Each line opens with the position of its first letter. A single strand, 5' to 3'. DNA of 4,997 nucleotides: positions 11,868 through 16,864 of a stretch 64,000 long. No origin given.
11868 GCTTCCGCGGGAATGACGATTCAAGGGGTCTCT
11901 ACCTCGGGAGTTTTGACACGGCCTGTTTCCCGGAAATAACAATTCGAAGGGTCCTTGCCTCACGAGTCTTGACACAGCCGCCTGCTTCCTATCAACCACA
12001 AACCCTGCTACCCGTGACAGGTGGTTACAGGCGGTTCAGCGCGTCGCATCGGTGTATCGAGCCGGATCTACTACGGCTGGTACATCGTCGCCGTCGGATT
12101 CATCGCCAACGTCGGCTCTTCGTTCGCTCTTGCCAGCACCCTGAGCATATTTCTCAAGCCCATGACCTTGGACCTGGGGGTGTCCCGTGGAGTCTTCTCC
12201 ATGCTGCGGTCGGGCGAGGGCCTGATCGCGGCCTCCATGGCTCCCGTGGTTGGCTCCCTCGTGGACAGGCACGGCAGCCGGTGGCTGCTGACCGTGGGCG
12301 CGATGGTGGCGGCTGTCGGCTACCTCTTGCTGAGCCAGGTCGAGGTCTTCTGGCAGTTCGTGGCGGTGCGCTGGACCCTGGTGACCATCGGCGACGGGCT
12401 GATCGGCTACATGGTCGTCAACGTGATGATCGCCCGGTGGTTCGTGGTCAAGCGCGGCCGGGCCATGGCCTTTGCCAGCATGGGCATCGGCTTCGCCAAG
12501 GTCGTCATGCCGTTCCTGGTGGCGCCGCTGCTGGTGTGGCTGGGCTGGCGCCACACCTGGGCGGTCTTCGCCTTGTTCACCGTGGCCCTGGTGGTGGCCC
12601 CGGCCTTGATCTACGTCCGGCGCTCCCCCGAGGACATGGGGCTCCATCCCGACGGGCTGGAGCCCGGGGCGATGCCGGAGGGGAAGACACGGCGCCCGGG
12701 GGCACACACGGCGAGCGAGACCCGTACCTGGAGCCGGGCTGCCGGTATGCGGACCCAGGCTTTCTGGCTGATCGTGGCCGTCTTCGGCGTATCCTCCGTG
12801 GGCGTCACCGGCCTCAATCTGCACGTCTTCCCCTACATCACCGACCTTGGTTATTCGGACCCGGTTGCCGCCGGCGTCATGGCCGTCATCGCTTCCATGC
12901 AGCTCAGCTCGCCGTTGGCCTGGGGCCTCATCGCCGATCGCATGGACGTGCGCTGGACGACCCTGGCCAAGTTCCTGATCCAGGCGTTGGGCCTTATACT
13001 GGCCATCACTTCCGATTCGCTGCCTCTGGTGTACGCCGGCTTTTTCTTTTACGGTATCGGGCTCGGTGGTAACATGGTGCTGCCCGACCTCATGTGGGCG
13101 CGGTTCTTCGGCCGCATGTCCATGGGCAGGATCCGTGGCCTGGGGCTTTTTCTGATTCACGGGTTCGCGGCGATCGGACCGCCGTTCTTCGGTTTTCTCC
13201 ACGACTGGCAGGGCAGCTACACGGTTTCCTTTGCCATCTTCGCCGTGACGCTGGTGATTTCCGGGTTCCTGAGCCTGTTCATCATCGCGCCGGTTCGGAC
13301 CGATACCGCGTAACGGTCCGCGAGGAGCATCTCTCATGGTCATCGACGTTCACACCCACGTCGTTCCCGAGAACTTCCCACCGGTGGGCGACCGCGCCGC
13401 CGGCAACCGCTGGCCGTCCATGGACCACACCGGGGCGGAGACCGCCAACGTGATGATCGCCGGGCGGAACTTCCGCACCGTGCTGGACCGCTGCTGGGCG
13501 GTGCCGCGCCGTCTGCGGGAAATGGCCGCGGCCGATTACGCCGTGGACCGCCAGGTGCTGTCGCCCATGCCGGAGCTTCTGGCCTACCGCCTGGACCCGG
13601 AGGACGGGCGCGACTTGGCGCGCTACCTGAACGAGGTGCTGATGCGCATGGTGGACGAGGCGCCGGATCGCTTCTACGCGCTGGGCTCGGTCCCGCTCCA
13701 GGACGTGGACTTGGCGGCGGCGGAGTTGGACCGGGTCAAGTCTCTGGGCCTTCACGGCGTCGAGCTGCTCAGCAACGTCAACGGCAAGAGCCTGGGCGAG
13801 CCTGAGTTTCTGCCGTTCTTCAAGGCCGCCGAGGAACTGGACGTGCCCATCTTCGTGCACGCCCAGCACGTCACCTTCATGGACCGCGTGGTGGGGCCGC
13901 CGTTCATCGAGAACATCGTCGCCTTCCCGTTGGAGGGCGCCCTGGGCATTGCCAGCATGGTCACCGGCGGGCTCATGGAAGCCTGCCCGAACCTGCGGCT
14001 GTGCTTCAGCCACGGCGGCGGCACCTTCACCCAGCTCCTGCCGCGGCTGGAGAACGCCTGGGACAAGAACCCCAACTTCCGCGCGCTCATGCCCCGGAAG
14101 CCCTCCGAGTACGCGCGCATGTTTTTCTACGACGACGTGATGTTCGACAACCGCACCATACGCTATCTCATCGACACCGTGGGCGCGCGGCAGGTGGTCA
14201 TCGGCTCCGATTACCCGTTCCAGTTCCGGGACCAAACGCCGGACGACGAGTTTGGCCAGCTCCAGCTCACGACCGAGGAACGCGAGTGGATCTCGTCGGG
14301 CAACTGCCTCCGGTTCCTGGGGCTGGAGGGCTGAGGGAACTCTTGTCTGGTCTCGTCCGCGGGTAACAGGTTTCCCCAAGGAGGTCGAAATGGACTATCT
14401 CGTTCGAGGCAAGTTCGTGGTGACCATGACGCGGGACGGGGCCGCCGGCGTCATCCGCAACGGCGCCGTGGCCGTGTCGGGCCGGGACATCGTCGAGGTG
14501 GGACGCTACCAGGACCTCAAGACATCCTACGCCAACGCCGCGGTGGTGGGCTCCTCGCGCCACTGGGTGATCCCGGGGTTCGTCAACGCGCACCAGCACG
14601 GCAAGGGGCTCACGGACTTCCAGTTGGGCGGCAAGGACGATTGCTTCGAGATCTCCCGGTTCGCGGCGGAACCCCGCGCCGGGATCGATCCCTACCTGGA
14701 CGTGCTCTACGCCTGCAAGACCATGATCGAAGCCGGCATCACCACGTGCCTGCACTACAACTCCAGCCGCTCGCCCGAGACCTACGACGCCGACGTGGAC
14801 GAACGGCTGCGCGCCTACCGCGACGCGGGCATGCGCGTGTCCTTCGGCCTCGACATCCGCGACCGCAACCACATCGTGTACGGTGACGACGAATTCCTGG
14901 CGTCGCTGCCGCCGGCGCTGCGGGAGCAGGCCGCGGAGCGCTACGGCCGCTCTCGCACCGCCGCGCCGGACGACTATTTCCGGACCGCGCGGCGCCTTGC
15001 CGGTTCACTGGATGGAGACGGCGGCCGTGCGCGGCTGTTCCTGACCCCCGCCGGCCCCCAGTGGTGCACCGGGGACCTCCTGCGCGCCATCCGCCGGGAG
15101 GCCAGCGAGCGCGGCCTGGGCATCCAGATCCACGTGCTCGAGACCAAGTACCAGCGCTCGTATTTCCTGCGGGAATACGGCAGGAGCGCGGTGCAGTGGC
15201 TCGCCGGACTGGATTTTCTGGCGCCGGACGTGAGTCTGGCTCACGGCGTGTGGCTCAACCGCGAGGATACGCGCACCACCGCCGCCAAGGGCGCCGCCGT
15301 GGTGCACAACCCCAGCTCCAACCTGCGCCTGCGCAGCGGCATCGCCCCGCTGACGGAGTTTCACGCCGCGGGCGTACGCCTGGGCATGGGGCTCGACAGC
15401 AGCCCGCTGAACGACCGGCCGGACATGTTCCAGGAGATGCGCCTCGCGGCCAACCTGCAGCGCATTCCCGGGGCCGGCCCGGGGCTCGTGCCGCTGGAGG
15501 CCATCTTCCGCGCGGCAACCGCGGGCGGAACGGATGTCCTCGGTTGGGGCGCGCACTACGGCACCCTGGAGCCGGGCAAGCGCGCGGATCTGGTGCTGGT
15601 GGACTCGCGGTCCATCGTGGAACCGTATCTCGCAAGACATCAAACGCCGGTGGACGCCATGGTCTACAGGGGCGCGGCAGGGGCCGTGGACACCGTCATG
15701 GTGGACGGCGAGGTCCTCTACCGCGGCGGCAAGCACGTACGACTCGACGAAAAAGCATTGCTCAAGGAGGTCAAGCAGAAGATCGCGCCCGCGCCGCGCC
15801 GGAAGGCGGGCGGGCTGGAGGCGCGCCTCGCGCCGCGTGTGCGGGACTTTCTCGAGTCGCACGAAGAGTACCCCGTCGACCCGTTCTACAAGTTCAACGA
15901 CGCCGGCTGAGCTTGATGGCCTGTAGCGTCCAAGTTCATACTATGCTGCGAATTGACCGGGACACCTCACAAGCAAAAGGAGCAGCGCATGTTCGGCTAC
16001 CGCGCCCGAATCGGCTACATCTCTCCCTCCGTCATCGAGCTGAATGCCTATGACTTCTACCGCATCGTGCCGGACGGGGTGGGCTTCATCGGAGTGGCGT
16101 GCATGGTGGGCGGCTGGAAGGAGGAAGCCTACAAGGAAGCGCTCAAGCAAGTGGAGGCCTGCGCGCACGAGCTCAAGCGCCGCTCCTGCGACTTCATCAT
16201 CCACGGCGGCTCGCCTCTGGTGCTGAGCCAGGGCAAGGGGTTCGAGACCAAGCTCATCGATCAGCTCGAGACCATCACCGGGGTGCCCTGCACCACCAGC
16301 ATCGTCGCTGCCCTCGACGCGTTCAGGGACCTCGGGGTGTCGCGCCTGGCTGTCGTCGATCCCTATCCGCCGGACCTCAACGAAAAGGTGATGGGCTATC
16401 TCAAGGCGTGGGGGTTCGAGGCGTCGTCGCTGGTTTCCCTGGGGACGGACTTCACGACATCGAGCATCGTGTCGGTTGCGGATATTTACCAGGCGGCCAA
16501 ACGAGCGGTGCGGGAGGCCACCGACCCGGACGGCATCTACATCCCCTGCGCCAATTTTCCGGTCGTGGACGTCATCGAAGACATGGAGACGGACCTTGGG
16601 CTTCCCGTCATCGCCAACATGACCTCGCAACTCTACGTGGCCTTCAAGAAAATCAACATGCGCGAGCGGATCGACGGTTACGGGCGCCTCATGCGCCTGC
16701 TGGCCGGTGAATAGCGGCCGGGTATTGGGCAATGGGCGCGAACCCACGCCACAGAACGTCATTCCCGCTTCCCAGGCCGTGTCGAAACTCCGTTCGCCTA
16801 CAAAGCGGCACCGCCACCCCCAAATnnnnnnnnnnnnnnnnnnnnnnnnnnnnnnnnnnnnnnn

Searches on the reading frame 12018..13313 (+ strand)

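Call 28: search_protein_families(library=pfam, proteins=[window:12018-13313:+], max_evalue=0.001)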
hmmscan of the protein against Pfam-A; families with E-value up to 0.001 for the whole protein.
window:12018-13313:+ (431 aa): 1 family
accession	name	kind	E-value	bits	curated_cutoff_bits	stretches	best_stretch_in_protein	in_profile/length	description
PF07690.21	MFS_1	-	2.1e-34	119.4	33.4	2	35-297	8-254/347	Major Facilitator Superfamily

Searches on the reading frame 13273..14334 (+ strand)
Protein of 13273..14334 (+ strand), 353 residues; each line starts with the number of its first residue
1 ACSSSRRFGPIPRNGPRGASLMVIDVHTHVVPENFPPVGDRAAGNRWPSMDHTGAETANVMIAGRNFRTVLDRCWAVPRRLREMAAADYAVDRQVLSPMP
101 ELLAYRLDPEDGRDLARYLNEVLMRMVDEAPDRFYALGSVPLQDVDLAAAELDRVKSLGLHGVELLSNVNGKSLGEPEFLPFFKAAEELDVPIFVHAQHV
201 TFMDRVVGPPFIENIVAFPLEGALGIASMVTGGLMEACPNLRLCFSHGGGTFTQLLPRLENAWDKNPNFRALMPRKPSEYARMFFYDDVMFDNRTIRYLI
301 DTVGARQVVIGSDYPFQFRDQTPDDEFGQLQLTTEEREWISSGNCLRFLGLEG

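Call 28: search_protein_families(library=pfam, proteins=[window:13273-14334:+], max_evalue=0.001)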
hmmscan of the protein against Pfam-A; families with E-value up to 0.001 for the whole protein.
window:13273-14334:+ (353 aa): 1 family
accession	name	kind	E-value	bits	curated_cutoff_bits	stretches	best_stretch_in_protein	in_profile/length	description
PF04909.20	Amidohydro_2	-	3.5e-31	109.5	26.4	1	24-351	1-289/289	Amidohydrolase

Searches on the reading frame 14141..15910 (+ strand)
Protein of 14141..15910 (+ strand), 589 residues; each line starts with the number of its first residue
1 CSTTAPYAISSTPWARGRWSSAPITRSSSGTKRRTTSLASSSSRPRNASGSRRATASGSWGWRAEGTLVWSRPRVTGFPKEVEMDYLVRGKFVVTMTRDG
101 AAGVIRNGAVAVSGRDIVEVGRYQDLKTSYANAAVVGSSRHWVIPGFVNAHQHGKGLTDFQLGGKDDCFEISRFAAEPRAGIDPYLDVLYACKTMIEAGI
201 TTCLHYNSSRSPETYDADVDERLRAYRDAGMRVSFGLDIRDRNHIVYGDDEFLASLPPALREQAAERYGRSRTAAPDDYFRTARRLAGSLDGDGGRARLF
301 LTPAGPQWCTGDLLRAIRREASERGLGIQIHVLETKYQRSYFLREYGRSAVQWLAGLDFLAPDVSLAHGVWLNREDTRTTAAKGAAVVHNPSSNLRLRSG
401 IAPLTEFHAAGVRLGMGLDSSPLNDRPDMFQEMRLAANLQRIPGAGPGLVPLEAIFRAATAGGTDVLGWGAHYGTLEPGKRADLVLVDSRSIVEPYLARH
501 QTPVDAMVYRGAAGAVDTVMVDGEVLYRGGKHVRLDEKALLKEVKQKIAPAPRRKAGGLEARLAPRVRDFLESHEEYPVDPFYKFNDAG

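Call 29: search_protein_families(library=pfam, proteins=[window:14141-15910:+], max_evalue=0.001)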
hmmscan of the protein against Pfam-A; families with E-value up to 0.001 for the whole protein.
window:14141-15910:+ (589 aa): 2 families
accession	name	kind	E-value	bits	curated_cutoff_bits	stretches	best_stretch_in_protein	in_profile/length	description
PF01979.26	Amidohydro_1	-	2.8e-49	168.7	25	1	142-525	1-344/345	Amidohydrolase family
PF07969.17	Amidohydro_3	-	1.9e-13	51.2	29.7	1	264-527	213-472/472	Amidohydrolase family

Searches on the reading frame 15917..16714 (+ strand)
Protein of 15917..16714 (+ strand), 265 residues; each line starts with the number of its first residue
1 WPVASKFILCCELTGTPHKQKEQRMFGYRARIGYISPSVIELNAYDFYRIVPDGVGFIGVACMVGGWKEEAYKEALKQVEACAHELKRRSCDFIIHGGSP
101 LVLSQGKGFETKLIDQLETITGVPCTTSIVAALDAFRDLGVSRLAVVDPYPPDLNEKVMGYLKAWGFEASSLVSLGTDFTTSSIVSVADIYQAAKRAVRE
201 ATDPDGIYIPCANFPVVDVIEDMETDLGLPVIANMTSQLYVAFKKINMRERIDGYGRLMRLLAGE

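Call 29: search_protein_families(library=pfam, proteins=[window:15917-16714:+], max_evalue=0.001)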
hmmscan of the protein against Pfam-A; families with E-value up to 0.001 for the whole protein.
window:15917-16714:+ (265 aa): 2 families
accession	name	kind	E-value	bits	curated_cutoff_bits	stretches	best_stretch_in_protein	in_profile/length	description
PF17645.6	Amdase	-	5.2e-32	111.8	25.9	1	52-259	21-228/228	Arylmalonate decarboxylase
PF01177.27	Asp_Glu_race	-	0.00019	21.7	31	0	88-235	65-204/211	Asp/Glu/Hydantoin racemase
